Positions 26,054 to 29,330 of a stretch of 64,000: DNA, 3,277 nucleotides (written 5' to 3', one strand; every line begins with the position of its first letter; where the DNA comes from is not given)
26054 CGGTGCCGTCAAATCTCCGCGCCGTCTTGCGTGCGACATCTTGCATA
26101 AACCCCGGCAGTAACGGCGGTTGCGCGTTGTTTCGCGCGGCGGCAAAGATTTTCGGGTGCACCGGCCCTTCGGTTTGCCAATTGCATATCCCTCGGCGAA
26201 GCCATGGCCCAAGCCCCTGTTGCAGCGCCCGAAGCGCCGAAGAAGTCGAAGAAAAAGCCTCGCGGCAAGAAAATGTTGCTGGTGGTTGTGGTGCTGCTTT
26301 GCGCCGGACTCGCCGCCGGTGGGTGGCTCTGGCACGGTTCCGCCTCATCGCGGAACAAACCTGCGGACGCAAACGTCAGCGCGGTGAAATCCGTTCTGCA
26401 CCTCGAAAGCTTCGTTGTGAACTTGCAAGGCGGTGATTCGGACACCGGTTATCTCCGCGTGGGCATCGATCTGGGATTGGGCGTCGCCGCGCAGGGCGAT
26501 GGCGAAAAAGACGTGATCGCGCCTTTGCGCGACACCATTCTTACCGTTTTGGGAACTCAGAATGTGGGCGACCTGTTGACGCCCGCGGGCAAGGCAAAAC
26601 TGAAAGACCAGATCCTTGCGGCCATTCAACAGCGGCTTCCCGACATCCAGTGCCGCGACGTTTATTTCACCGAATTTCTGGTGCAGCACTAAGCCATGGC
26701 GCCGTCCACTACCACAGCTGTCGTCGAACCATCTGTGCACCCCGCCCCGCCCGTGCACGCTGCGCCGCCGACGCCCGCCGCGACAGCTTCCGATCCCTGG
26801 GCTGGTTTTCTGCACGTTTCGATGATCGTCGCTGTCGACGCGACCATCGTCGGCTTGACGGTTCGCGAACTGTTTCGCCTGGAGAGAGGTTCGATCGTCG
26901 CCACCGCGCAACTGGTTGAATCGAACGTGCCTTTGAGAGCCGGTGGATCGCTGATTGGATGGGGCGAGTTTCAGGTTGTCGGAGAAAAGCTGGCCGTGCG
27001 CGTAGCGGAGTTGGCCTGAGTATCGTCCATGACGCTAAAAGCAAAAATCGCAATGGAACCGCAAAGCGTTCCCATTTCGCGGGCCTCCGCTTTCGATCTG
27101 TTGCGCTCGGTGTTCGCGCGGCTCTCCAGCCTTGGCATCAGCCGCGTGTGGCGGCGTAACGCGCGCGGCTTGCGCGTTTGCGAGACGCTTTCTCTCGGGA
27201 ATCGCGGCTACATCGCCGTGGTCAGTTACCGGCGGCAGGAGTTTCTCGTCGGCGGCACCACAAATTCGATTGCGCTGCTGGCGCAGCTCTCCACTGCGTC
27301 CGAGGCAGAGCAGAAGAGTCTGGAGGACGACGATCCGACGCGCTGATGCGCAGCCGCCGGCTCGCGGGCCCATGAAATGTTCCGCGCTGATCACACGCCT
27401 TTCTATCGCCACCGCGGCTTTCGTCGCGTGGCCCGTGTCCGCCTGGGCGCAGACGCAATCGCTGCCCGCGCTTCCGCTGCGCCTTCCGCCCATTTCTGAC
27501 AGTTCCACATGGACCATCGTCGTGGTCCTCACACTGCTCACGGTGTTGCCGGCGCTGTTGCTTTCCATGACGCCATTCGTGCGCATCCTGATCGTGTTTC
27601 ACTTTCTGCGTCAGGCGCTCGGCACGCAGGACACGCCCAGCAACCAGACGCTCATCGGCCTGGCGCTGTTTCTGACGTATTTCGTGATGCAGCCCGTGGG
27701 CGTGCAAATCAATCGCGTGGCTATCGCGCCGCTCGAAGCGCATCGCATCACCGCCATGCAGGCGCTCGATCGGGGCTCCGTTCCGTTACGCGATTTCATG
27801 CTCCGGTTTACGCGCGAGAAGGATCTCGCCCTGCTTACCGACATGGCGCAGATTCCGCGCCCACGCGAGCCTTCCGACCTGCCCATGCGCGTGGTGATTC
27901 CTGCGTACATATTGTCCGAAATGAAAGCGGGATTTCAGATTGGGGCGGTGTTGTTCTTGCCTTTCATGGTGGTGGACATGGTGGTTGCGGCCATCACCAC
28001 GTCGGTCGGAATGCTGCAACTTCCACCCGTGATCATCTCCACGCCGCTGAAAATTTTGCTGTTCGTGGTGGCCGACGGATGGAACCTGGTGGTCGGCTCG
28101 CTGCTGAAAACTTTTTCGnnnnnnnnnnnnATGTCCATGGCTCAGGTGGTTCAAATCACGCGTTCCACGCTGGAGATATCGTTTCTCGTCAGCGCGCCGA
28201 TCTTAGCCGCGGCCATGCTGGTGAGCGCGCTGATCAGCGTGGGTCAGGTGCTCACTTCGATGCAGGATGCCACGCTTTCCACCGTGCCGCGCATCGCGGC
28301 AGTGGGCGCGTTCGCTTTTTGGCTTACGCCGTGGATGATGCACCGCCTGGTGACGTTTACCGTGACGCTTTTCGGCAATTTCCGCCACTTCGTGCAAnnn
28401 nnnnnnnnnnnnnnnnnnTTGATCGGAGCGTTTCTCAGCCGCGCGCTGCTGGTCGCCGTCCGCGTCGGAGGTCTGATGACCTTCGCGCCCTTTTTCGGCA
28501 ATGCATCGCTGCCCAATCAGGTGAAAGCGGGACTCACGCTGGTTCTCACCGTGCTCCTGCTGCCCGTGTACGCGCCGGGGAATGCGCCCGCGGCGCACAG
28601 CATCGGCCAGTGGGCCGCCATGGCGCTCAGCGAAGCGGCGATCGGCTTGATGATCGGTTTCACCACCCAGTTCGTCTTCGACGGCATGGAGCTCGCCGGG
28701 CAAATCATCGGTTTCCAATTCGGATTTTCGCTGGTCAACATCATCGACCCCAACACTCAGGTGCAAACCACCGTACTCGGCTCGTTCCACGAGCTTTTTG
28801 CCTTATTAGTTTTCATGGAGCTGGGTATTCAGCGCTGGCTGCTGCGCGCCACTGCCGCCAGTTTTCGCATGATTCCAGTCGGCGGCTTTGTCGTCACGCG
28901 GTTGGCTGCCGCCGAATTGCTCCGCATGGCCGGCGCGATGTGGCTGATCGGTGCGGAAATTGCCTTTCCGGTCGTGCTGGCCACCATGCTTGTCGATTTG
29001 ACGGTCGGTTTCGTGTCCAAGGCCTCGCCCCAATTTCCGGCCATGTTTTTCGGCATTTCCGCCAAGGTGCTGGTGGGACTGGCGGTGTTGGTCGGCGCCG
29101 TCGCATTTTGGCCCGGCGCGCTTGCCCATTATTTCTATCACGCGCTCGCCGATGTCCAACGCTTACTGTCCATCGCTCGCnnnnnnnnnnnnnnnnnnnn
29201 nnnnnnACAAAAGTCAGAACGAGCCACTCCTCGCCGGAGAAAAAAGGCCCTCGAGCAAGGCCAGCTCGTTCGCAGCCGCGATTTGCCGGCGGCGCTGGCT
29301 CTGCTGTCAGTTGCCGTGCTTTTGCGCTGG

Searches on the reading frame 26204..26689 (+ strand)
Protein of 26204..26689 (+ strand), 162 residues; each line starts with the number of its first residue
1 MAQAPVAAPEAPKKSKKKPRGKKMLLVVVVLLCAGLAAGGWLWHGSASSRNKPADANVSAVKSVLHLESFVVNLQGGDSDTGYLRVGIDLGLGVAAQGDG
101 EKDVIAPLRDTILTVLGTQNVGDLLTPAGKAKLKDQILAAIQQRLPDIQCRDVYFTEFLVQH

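Call 41: search_protein_families(library=pfam, proteins=[window:26204-26689:+], max_evalue=0.0001)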
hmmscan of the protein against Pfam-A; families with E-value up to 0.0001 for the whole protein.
window:26204-26689:+ (162 aa): 1 family
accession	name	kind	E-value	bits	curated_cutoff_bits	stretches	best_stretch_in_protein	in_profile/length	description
PF03748.19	FliL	-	9.7e-21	74.7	24.6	1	66-161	3-103/103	Flagellar basal body-associated protein FliL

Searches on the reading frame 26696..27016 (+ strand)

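Call 41: search_protein_families(library=pfam, proteins=[window:26696-27016:+], max_evalue=0.0001)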
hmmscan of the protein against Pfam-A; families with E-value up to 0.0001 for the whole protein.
window:26696-27016:+ (107 aa): 1 family
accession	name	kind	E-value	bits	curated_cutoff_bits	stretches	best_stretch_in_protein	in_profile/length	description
PF01052.25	FliMN_C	-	4.2e-11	43.1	23.8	1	52-106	17-71/73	Type III flagellar switch regulator (C-ring) FliN C-term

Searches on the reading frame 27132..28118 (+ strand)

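Call 41: search_protein_families(library=pfam, proteins=[window:27132-28118:+], max_evalue=0.0001)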
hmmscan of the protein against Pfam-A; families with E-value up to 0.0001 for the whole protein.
window:27132-28118:+ (329 aa): 1 family
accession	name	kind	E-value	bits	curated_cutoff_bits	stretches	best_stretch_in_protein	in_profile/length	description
PF00813.25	FliP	-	2.3e-70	236.9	26.9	1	132-324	1-191/191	FliP family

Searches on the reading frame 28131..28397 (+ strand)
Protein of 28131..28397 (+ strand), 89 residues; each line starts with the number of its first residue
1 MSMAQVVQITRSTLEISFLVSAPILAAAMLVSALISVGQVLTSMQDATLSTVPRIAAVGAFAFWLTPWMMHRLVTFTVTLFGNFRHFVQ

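Call 41: search_protein_families(library=pfam, proteins=[window:28131-28397:+], max_evalue=0.0001)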
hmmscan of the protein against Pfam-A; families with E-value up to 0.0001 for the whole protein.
window:28131-28397:+ (89 aa): 1 family
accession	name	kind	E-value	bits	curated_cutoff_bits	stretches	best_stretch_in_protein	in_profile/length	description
PF01313.24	Bac_export_3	-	5.3e-19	68.4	25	1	5-77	1-73/74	Bacterial export proteins, family 3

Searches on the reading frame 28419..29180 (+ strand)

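Call 41: search_protein_families(library=pfam, proteins=[window:28419-29180:+], max_evalue=0.0001)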
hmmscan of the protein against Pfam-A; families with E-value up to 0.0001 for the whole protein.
window:28419-29180:+ (254 aa): 1 family
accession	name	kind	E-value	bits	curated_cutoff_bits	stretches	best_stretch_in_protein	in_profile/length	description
PF01311.25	Bac_export_1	-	8.8e-57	192.8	27.8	1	8-240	3-228/230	Bacterial export proteins, family 1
